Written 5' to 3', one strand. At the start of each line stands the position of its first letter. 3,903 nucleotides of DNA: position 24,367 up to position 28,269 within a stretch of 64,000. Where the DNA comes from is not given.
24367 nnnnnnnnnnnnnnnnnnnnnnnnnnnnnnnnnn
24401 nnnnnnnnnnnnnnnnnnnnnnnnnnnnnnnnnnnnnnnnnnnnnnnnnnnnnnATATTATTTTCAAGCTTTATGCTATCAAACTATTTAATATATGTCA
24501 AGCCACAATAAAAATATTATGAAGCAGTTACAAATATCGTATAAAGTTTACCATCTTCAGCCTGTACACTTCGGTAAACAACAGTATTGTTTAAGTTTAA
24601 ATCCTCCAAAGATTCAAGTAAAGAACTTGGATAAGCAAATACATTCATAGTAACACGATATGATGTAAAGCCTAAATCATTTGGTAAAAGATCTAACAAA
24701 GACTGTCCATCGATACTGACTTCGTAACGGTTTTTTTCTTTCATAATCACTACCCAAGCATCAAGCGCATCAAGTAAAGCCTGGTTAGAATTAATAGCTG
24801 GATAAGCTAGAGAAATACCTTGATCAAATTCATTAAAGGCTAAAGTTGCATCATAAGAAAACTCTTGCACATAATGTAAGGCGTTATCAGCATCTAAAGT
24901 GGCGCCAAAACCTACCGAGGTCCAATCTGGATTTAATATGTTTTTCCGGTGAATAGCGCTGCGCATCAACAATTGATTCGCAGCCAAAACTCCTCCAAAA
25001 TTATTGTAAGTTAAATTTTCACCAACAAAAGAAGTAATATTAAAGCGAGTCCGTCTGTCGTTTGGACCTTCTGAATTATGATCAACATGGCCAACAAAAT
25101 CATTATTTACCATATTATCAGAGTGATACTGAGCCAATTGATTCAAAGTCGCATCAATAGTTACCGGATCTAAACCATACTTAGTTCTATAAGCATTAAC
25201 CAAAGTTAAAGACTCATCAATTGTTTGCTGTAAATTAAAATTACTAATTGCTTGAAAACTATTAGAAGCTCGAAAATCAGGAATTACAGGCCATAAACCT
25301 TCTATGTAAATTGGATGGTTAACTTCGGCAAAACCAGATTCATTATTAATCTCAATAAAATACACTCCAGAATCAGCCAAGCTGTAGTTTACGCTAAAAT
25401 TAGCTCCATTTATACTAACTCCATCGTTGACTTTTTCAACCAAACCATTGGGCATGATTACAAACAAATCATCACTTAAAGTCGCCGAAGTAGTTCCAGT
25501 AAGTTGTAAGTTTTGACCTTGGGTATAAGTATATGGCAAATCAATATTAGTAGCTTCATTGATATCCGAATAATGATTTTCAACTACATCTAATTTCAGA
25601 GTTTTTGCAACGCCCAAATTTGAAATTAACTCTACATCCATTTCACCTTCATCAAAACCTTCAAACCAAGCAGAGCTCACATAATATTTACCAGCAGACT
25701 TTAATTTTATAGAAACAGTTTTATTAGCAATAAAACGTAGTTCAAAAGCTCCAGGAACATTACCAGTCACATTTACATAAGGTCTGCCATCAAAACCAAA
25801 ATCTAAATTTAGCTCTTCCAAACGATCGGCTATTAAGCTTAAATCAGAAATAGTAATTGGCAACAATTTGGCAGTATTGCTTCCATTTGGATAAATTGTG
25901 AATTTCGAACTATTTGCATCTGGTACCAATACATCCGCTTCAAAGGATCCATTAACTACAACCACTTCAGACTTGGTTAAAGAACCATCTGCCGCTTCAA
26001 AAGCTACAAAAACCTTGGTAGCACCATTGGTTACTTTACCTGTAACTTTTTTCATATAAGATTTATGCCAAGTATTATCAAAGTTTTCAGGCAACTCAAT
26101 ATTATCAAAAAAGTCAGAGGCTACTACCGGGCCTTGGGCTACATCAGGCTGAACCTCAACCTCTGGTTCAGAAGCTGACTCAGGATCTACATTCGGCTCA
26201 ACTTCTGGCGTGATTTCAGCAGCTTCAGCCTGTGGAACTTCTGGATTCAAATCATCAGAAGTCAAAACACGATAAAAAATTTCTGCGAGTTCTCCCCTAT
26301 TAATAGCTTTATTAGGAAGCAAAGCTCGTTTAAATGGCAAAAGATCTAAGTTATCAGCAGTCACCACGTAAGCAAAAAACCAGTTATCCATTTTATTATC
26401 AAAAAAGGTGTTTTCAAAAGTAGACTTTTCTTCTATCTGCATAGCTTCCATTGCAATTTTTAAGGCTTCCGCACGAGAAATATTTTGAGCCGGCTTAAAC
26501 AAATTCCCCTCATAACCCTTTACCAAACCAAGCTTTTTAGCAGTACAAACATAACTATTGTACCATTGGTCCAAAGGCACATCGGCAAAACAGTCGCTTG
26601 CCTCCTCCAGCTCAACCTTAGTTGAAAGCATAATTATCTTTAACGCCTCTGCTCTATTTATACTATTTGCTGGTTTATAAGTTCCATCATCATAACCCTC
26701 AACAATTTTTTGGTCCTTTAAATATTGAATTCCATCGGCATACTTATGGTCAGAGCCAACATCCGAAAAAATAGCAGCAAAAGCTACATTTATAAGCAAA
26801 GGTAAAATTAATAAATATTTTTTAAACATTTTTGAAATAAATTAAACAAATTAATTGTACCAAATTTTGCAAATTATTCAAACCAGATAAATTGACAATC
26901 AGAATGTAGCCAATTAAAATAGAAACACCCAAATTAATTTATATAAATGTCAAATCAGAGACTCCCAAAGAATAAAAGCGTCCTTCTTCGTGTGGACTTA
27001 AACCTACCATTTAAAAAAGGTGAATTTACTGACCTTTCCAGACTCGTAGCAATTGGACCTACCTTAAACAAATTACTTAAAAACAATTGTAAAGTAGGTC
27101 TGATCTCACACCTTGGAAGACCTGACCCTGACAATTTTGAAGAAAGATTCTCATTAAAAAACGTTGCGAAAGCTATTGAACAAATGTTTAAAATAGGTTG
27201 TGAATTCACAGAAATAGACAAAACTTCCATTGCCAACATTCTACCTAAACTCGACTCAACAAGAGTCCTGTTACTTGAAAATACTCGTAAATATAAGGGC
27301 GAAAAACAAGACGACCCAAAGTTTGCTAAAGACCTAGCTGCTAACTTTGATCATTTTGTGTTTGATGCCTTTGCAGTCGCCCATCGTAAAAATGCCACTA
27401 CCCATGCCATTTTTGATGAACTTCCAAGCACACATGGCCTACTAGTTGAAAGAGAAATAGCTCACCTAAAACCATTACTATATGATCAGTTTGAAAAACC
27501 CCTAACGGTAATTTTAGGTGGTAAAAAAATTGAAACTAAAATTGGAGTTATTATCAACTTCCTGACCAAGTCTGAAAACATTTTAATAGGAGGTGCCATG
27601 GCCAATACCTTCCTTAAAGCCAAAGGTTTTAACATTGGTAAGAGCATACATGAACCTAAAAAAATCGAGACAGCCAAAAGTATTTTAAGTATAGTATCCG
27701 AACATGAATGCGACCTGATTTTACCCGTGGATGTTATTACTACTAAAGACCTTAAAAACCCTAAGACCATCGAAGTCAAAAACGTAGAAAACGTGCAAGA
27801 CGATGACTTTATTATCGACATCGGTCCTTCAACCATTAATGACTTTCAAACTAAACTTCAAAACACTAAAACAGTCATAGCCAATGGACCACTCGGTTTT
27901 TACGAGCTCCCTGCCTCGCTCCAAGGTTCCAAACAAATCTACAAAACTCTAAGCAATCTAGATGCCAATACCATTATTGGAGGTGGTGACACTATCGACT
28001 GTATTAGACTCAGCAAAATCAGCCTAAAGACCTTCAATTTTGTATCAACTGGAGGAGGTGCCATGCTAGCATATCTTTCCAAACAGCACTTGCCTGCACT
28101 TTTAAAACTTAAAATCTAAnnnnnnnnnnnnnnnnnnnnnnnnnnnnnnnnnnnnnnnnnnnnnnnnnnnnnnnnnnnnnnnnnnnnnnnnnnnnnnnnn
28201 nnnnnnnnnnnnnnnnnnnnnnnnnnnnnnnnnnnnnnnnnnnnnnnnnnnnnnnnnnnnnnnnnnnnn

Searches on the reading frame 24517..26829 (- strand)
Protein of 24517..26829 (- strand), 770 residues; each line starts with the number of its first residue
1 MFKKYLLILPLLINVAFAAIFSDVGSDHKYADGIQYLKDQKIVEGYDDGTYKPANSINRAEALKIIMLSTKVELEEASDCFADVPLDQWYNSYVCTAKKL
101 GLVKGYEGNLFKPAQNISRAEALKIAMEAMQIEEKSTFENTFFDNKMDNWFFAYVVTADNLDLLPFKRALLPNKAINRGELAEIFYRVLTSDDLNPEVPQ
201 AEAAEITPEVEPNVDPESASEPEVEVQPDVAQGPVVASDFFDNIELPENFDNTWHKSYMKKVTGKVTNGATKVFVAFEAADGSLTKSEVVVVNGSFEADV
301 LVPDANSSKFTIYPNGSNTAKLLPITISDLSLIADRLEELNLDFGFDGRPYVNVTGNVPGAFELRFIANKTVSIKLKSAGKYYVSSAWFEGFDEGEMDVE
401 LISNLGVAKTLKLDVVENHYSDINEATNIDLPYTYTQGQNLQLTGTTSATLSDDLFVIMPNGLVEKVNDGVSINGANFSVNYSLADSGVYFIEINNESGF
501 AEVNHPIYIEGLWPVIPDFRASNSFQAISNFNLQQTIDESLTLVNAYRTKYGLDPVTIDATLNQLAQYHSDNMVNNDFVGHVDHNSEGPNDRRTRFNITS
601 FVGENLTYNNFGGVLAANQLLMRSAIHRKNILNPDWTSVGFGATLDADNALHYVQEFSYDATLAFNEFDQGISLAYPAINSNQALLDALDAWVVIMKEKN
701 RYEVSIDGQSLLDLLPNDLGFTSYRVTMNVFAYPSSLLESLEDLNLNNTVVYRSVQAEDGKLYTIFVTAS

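Call 4: search_protein_families(library=pfam, proteins=[window:24517-26829:-], max_evalue=1)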
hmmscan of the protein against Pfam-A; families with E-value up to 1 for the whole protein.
window:24517-26829:- (770 aa): 5 families
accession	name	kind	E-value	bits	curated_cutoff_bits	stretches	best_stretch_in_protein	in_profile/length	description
PF00395.25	SLH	-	3.7e-26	91.3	20.8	2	81-122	2-43/44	S-layer homology domain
PF00188.32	CAP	-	1.1e-15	58.9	21.1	1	541-657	1-117/117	Cysteine-rich secretory protein family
PF23448.1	CAP-like_CFAP184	-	0.0011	19.5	27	1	539-649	11-127/131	CFAP184 CAP-like domain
PF04151.21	PPC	-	0.012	16.9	25.9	1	436-494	10-68/70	Bacterial pre-peptidase C-terminal domain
PF14989.11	CCDC32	-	0.15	12.5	27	1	135-185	93-143/150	Coiled-coil domain containing 32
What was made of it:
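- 24517..26829 (-): Upstream neighbour conserved in every related locus: a secreted SLH + CAP domain wall protein. This is context, not homologous to A or B. Pfam SLH 3.7e-26 and CAP 1.1e-15 (call 4).
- On SLH-anchored S-layer/wall proteins: The SLH domains are in the upstream neighbour (24517-26829), not in A or B (call 4).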

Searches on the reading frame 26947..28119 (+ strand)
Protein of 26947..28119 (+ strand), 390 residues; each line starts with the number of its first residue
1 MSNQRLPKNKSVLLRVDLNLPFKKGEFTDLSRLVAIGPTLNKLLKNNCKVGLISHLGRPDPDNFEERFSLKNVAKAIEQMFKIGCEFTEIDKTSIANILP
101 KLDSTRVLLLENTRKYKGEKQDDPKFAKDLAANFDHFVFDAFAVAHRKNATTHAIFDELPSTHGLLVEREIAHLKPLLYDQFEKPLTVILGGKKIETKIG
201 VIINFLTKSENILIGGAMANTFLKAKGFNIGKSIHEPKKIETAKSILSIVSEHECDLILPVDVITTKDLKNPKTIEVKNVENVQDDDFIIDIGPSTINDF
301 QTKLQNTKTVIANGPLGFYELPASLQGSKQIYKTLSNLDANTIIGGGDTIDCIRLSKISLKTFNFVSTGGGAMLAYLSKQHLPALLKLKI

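Call 23: search_protein_families(library=pfam, proteins=[window:26947-28119:+], max_evalue=0.00001)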
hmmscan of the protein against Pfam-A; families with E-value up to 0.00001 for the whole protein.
window:26947-28119:+ (390 aa): 1 family
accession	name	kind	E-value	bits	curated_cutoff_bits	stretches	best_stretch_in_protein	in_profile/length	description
PF00162.24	PGK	-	1e-110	370.7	27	1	8-378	7-377/379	Phosphoglycerate kinase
